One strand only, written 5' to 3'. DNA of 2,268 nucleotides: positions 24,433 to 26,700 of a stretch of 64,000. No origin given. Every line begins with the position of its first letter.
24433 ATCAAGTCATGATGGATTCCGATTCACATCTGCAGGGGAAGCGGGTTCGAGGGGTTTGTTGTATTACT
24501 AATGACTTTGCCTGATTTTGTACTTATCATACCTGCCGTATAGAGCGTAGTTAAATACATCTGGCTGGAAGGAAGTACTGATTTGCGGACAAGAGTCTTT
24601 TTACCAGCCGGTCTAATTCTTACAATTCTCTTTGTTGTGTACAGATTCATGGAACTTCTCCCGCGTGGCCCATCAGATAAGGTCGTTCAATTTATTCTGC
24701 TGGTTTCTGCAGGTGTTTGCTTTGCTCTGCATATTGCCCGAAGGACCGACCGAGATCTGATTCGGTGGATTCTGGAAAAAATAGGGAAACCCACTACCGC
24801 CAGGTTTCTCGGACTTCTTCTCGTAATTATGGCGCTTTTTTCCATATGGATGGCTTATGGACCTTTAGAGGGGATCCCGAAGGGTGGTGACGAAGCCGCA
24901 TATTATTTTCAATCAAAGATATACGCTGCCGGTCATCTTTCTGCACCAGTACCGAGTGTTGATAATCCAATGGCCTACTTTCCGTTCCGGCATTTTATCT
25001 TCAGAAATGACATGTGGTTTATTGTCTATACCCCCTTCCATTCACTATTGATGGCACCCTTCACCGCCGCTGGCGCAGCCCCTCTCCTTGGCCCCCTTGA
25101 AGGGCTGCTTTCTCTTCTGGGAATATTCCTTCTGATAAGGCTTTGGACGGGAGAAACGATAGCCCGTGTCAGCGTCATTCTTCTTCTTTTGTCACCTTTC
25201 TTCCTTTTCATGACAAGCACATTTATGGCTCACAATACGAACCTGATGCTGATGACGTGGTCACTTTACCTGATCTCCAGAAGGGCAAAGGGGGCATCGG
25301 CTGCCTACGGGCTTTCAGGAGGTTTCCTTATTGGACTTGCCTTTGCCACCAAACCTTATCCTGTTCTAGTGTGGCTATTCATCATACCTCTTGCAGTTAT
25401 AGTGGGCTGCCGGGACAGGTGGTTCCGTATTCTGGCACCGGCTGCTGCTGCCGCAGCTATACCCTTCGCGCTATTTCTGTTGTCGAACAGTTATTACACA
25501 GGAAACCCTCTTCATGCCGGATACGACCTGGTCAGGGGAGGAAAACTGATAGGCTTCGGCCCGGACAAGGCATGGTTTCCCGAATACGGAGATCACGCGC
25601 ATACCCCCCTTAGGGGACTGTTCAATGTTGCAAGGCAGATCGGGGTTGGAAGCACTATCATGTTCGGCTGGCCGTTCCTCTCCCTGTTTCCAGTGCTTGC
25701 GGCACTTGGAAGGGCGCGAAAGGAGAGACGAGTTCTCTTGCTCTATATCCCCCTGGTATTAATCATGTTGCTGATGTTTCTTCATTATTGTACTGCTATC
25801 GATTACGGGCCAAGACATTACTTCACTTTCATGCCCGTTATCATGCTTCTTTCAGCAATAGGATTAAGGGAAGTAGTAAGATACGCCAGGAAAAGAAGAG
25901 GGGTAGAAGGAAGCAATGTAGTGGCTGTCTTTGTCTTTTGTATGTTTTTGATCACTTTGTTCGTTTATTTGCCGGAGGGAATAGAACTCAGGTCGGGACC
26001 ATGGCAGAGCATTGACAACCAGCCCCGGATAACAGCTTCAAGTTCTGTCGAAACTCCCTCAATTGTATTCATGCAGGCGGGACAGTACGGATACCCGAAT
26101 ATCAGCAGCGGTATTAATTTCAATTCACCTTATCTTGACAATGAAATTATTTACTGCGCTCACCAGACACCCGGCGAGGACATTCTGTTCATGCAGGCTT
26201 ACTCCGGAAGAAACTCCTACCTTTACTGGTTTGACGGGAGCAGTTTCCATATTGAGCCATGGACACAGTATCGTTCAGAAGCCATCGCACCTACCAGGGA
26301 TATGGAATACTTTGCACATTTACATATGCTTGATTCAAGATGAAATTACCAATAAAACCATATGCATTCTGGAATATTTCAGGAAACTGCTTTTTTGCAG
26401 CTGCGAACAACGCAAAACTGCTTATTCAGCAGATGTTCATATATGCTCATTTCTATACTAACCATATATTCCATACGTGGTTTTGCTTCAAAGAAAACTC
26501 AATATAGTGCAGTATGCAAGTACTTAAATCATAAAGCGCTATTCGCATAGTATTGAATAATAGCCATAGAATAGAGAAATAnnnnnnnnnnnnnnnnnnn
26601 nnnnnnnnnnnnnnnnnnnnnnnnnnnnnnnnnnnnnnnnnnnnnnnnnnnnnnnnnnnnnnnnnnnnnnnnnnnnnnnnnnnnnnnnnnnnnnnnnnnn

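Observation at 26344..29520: AT-rich island with a radical SAM/SPASM enzyme, a polyprenyl-phosphate-sugar synthase-like GT2 and a methyltransferase, next to a GT-C transferase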

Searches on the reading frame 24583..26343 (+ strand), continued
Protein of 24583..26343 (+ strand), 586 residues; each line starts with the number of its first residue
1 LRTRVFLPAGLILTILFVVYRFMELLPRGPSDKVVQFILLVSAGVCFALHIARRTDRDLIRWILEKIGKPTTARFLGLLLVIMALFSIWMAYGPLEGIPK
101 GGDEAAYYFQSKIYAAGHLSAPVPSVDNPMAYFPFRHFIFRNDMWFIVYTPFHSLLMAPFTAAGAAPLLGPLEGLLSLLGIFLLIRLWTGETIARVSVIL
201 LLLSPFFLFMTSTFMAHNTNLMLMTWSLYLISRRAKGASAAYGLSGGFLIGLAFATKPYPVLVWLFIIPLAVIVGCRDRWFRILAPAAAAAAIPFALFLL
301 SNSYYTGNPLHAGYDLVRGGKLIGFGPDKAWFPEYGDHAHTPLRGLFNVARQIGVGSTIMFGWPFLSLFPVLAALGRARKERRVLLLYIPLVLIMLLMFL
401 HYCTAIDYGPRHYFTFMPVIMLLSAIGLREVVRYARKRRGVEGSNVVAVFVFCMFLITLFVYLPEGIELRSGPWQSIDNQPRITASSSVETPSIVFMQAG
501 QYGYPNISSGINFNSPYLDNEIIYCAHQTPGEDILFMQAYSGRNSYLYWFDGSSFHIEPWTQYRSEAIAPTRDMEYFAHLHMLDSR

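Call 80: search_protein_families(library=ncbifam, proteins=[L094:9812-10504:+, L094:10530-11636:-, L094:6988-7998:+, L094:5567-7021:+, L094:11771-13264:+, L094:13269-14789:+, L094:4237-5358:-], max_evalue=0.00001)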
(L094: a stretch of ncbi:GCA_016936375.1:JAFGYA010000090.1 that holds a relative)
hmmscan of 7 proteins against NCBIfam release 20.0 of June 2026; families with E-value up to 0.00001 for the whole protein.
L094:9812-10504:+ (230 aa): 5 families
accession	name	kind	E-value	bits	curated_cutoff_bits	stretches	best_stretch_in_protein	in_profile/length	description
TIGR04182.1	glyco_TIGR04182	equivalog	3e-22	79.3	325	1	2-225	7-217/293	S-layer glycoprotein N-glycosyltransferase AglJ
NF041391.1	DPhHxTase_Halo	equivalog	1.1e-15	57.3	375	1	1-224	1-207/213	dolichyl-phosphate hexose transferase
NF047588.1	GlcsyltransPgfSStrep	equivalog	3.5e-12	46.2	500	1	5-168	11-168/308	glycosyltransferase PgfS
NF058614.1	PPMAGASynPpgS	equivalog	7.2e-11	41.9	370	1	2-161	7-159/226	polyprenyl-phospho-N-acetylgalactosaminyl synthase PpgS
NF007482.0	PRK10073.1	equivalog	4.1e-07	29.3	423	1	2-73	13-82/334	glycosyltransferase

L094:10530-11636:- (368 aa): 18 families
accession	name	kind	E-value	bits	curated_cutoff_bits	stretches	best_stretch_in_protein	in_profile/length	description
NF041875.1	EPS_EpsD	equivalog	2.4e-26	92.9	370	1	28-246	1-228/325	exopolysaccharide biosynthesis glycosyltransferase EpsD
TIGR03965.1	mycofact_glyco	equivalog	8.3e-25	87.6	280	1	26-247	74-302/467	mycofactocin biosynthesis glycosyltransferase MftF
TIGR04283.1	glyco_like_mftF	equivalog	7.9e-20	71.4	182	1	28-261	1-221/221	TIGR04283 family arsenosugar biosynthesis glycosyltransferase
NF047683.1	TeichurnBiosyTuaG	equivalog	4e-15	56.1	400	1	27-122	7-107/252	teichuronic acid biosynthesis protein TuaG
NF007482.0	PRK10073.1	equivalog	1.1e-13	50.9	423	1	26-132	6-116/334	glycosyltransferase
TIGR03937.1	PgaC_IcaA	equivalog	1.3e-11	44.1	422.3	1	23-135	42-159/407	poly-beta-1,6-N-acetyl-D-glucosamine synthase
NF041394.1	GtaseAglG_Halo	equivalog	8.2e-10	38.4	440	1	27-214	2-196/304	glucosyl-dolichyl phosphate glucuronosyltransferase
TIGR03111.1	glyc2_xrt_Gpos1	hypoth_equivalog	1.9e-09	36.8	363.95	1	23-135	46-165/439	TIGR03111 family XrtG-associated glycosyltransferase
NF038302.1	EPS_HpsE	equivalog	3e-08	33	300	1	27-136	2-121/307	hormogonium polysaccharide biosynthesis glycosyltransferase HpsE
NF010496.0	PRK13915.1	equivalog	5.4e-08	32.3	262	1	25-137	30-153/307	glucosyl-3-phosphoglycerate synthase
TIGR03469.1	HpnB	hypoth_equivalog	6.5e-08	32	379.25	0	27-75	45-94/386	hopene-associated glycosyltransferase HpnB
TIGR04242.1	nodulat_NodC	equivalog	1.8e-07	30.5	550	1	27-138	49-168/395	chitooligosaccharide synthase NodC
NF050050.1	ProtGlycPglI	equivalog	2.4e-07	30.5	500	1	27-114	3-96/306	GalNAc(5)-diNAcBac-PP-undecaprenol beta-1,3-glucosyltransferase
NF038299.1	EPS_HpsN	equivalog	5e-07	29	425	1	27-133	2-113/317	hormogonium polysaccharide biosynthesis glycosyltransferase HpsN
TIGR03472.1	HpnI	equivalog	5.5e-07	28.7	310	1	100-255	125-282/373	bacteriohopanetetrol glucosamine biosynthesis glycosyltransferase HpnI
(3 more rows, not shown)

L094:6988-7998:+ (336 aa): 13 families
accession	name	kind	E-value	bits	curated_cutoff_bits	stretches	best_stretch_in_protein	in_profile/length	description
TIGR03965.1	mycofact_glyco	equivalog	2.6e-29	102.4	280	2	5-108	73-181/467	mycofactocin biosynthesis glycosyltransferase MftF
TIGR04283.1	glyco_like_mftF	equivalog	3.8e-26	92.1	182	1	8-230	1-211/221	TIGR04283 family arsenosugar biosynthesis glycosyltransferase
NF041875.1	EPS_EpsD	equivalog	4.7e-18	65.7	370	1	8-215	1-218/325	exopolysaccharide biosynthesis glycosyltransferase EpsD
NF010496.0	PRK13915.1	equivalog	1.6e-13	50.5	262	1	3-119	28-157/307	glucosyl-3-phosphoglycerate synthase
NF007482.0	PRK10073.1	equivalog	2.1e-12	46.7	423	1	1-107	1-111/334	glycosyltransferase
TIGR04182.1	glyco_TIGR04182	equivalog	4.1e-10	39.5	325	1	8-111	2-103/293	S-layer glycoprotein N-glycosyltransferase AglJ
TIGR03469.1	HpnB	hypoth_equivalog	6.6e-10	38.5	379.25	1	7-56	45-95/386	hopene-associated glycosyltransferase HpnB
NF047683.1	TeichurnBiosyTuaG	equivalog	1.3e-09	38.1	400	1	1-105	1-110/252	teichuronic acid biosynthesis protein TuaG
NF041394.1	GtaseAglG_Halo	equivalog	2.4e-08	33.6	440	1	68-174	69-179/304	glucosyl-dolichyl phosphate glucuronosyltransferase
NF038302.1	EPS_HpsE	equivalog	1.7e-07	30.5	300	1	7-101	2-106/307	hormogonium polysaccharide biosynthesis glycosyltransferase HpsE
TIGR03937.1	PgaC_IcaA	equivalog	2e-07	30.3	422.3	1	4-109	43-153/407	poly-beta-1,6-N-acetyl-D-glucosamine synthase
NF041391.1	DPhHxTase_Halo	equivalog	2e-07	30.2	375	1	14-163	3-150/213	dolichyl-phosphate hexose transferase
NF050819.1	PolSacchBiosHfsG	equivalog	1.9e-06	27.3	500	0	5-93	11-103/302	polysaccharide biosynthesis protein HfsG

L094:5567-7021:+ (484 aa): 23 families
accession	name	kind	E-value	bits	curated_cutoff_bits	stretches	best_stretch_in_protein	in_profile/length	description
TIGR02026.1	BchE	equivalog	7.8e-53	180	481.35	1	22-457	15-449/497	magnesium-protoporphyrin IX monomethyl ester anaerobic oxidative cyclase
TIGR03471.1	HpnJ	equivalog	2.7e-51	174.9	577.6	1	86-452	87-451/472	hopanoid biosynthesis associated radical SAM protein HpnJ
TIGR04385.1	B12_rSAM_cofa1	equivalog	7.6e-40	137.4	450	1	93-362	96-360/438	B12 lower ligand biosynthesis radical SAM protein BzaD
NF050148.1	rSAM_ApyD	equivalog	7.3e-39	133.7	750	1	87-387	94-392/645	RiPP biosynthesis radical SAM protein ApyD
TIGR04072.2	rSAM_ladder_B12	equivalog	3.4e-36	124.8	360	1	31-387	20-371/443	lipid biosynthesis B12-binding/radical SAM protein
TIGR04367.1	HpnR_B12_rSAM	equivalog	2e-32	112.4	650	1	31-390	24-375/490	hopanoid C-3 methylase HpnR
TIGR04479.1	bcpD_PhpK_rSAM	subfamily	5.4e-32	110.8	600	1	29-366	72-409/504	PhpK family radical SAM P-methyltransferase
TIGR04013.1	B12_SAM_MJ_1487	hypoth_equivalog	7.7e-29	100.7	251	2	57-249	32-202/382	TIGR04013 family B12-binding domain/radical SAM domain-containing protein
NF038361.1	rSAM_Sden_1168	equivalog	4.6e-28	98.1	575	1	101-386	175-471/560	Sden_1168 family B12-binding radical SAM P-methyltransferase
NF033070.1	rSAM_AprD4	equivalog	6.5e-28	97.8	500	1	135-386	137-388/456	AprD4 family radical SAM diol-dehydratase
TIGR04014.1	B12_SAM_MJ_0865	equivalog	1.9e-27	96.1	360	1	35-388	17-358/434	methyl-coenzyme M reductase glutamine C-methyltransferase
TIGR03975.1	rSAM_ocin_1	subfamily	8.6e-26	90.6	281.85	1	88-361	149-425/606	RiPP maturation radical SAM C-methyltransferase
TIGR04295.1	B12_rSAM_oligo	hypoth_equivalog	1.1e-23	83.6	400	1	31-386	27-382/422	TIGR04295 family B12-binding domain-containing radical SAM protein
NF040546.1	rSAM_CUAEP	equivalog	1.4e-17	63.6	500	1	34-366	18-341/468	CUAEP/CCAEP-tail radical SAM (seleno)protein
NF040542.1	rSAM_RCCLKC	equivalog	7.6e-17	61.6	450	1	91-365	73-349/423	arsinothricin biosynthesis radical SAM protein ArsL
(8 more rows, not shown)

L094:11771-13264:+ (497 aa): 22 families
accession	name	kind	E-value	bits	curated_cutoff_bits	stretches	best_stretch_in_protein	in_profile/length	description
TIGR02026.1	BchE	equivalog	3.1e-62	211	481.35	1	39-456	20-435/497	magnesium-protoporphyrin IX monomethyl ester anaerobic oxidative cyclase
TIGR03471.1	HpnJ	equivalog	1e-50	173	577.6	1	96-461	85-446/472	hopanoid biosynthesis associated radical SAM protein HpnJ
NF050148.1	rSAM_ApyD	equivalog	2.3e-42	145.3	750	1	68-403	63-392/645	RiPP biosynthesis radical SAM protein ApyD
NF038361.1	rSAM_Sden_1168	equivalog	2.1e-35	122.3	575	1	67-411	128-481/560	Sden_1168 family B12-binding radical SAM P-methyltransferase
TIGR04479.1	bcpD_PhpK_rSAM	subfamily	9e-34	116.7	600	1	39-378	70-405/504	PhpK family radical SAM P-methyltransferase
TIGR04385.1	B12_rSAM_cofa1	equivalog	2.1e-30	106.3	450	1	69-370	51-352/438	B12 lower ligand biosynthesis radical SAM protein BzaD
TIGR04072.2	rSAM_ladder_B12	equivalog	4.4e-29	101.4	360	1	218-376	181-346/443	lipid biosynthesis B12-binding/radical SAM protein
TIGR04014.1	B12_SAM_MJ_0865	equivalog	2.3e-27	95.9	360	1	122-404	81-358/434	methyl-coenzyme M reductase glutamine C-methyltransferase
TIGR04013.1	B12_SAM_MJ_1487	hypoth_equivalog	3.4e-27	95.3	251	2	68-264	31-201/382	TIGR04013 family B12-binding domain/radical SAM domain-containing protein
NF033070.1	rSAM_AprD4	equivalog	7.1e-27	94.4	500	1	184-402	165-388/456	AprD4 family radical SAM diol-dehydratase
NF033712.0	B12_rSAM_KedN5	subfamily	2.2e-26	92.2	700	1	59-374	42-362/624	KedN5 family methylcobalamin-dependent radical SAM C-methyltransferase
TIGR04295.1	B12_rSAM_oligo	hypoth_equivalog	2e-19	69.6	400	1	108-337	101-316/422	TIGR04295 family B12-binding domain-containing radical SAM protein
TIGR03975.1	rSAM_ocin_1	subfamily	2.1e-19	69.4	281.85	1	69-370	118-418/606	RiPP maturation radical SAM C-methyltransferase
TIGR04367.1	HpnR_B12_rSAM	equivalog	2.9e-18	65.7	650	1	47-402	28-371/490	hopanoid C-3 methylase HpnR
NF040542.1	rSAM_RCCLKC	equivalog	5.1e-18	65.4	450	1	97-370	67-338/423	arsinothricin biosynthesis radical SAM protein ArsL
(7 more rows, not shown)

L094:13269-14789:+ (506 aa): 24 families
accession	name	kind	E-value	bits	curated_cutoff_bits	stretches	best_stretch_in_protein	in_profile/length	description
NF038361.1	rSAM_Sden_1168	equivalog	2.3e-49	168.4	575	1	18-386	79-456/560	Sden_1168 family B12-binding radical SAM P-methyltransferase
NF050148.1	rSAM_ApyD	equivalog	2e-45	155.4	750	1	28-407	27-394/645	RiPP biosynthesis radical SAM protein ApyD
TIGR04013.1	B12_SAM_MJ_1487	hypoth_equivalog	5.6e-35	120.9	251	1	81-405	44-356/382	TIGR04013 family B12-binding domain/radical SAM domain-containing protein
TIGR02026.1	BchE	equivalog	5.1e-33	114.7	481.35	1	18-407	16-388/497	magnesium-protoporphyrin IX monomethyl ester anaerobic oxidative cyclase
TIGR04072.2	rSAM_ladder_B12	equivalog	6.4e-30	104.2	360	1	25-386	17-354/443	lipid biosynthesis B12-binding/radical SAM protein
TIGR03471.1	HpnJ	equivalog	6.5e-28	97.8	577.6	1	92-417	79-398/472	hopanoid biosynthesis associated radical SAM protein HpnJ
TIGR04014.1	B12_SAM_MJ_0865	equivalog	1.1e-27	97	360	1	86-404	44-356/434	methyl-coenzyme M reductase glutamine C-methyltransferase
TIGR04385.1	B12_rSAM_cofa1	equivalog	2.3e-27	96.3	450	1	26-381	20-364/438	B12 lower ligand biosynthesis radical SAM protein BzaD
TIGR04479.1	bcpD_PhpK_rSAM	subfamily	9.2e-27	93.6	600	1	72-380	101-408/504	PhpK family radical SAM P-methyltransferase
TIGR04367.1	HpnR_B12_rSAM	equivalog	1.7e-19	69.7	650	1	26-404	22-371/490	hopanoid C-3 methylase HpnR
TIGR03975.1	rSAM_ocin_1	subfamily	2.2e-19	69.4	281.85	1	74-381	122-430/606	RiPP maturation radical SAM C-methyltransferase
TIGR04428.1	B12_rSAM_trp_MT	equivalog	3.9e-17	61.8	500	1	208-381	214-398/558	tryptophan 2-C-methyltransferase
NF033070.1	rSAM_AprD4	equivalog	5.3e-17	61.8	500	1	178-419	168-403/456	AprD4 family radical SAM diol-dehydratase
TIGR04295.1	B12_rSAM_oligo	hypoth_equivalog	1.2e-16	60.4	400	1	23-404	22-382/422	TIGR04295 family B12-binding domain-containing radical SAM protein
NF040546.1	rSAM_CUAEP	equivalog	1.1e-15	57.3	500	1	80-439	47-402/468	CUAEP/CCAEP-tail radical SAM (seleno)protein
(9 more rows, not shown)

L094:4237-5358:- (373 aa): 26 families (the best 25 are shown)
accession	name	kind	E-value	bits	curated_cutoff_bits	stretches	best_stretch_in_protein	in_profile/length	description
TIGR01179.1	galE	equivalog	4.6e-37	127.6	262.3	2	2-130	1-127/332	UDP-glucose 4-epimerase GalE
TIGR04180.1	EDH_00030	hypoth_equivalog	1.2e-36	126.3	475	2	3-131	1-128/297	NAD-dependent 4,6-dehydratase LegB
TIGR01181.1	dTDP_gluc_dehyt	equivalog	2.7e-36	125.3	365.1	2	173-352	140-313/321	dTDP-glucose 4,6-dehydratase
NF011728.1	PRK15181.1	equivalog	1e-23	83.9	760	1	170-351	151-338/348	Vi polysaccharide biosynthesis UDP-N-acetylglucosaminuronic acid C-4 epimerase TviC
TIGR02197.1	heptose_epim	equivalog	2.7e-22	79.4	274.6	1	176-351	129-314/316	ADP-glyceromanno-heptose 6-epimerase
NF007956.0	PRK10675.1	subfamily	4.6e-22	78.6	394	2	1-130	1-130/338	UDP-glucose 4-epimerase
NF043036.1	ErythonDh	equivalog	2.4e-16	59.9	325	1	1-132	1-133/321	D-erythronate dehydrogenase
TIGR03466.1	HpnA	hypoth_equivalog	1.5e-15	56.9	367.65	1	1-129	1-118/327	hopanoid-associated sugar epimerase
NF042422.1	oxyalk_red_OleD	equivalog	1.4e-13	50.9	580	1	1-127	1-113/329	2-alkyl-3-oxoalkanoate reductase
NF007490.0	PRK10084.1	subfamily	2.2e-13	49.9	649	1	1-353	1-337/361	dTDP-glucose 4,6-dehydratase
TIGR01777.1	yfcH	hypoth_equivalog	3.9e-12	46.3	207.35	0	3-130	1-118/292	TIGR01777 family oxidoreductase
NF008360.0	PRK11150.1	equivalog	7.3e-12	45.1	452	1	206-299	162-254/310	ADP-glyceromanno-heptose 6-epimerase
NF052578.1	StrlDmthSdmBMthl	equivalog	9.8e-12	45.2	600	1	1-129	1-118/328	sterol demethylase protein SdmB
NF007582.0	PRK10217.1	equivalog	8.8e-10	38.2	698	0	174-352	150-333/355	dTDP-glucose 4,6-dehydratase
NF042423.1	oxyalk_red_Shew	equivalog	1e-09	37.9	580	1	2-127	10-121/331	2-alkyl-3-oxoalkanoate reductase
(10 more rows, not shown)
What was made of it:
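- The default GT2(230) has the same top NCBIfam hits as the window GT2 (call 80).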

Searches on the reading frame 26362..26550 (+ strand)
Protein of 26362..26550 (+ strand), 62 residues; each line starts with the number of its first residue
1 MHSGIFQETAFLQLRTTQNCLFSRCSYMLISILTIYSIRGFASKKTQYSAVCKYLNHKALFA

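Call 3: search_protein_families(library=pfam, proteins=[window:26362-26550:+], max_evalue=0.01)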
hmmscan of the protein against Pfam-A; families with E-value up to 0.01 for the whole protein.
window:26362-26550:+ (62 aa): 0 families

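Call 4: search_protein_families(library=ncbifam, proteins=[window:26362-26550:+], max_evalue=0.01)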
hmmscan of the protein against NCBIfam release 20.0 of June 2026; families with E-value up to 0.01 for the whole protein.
window:26362-26550:+ (62 aa): 0 families
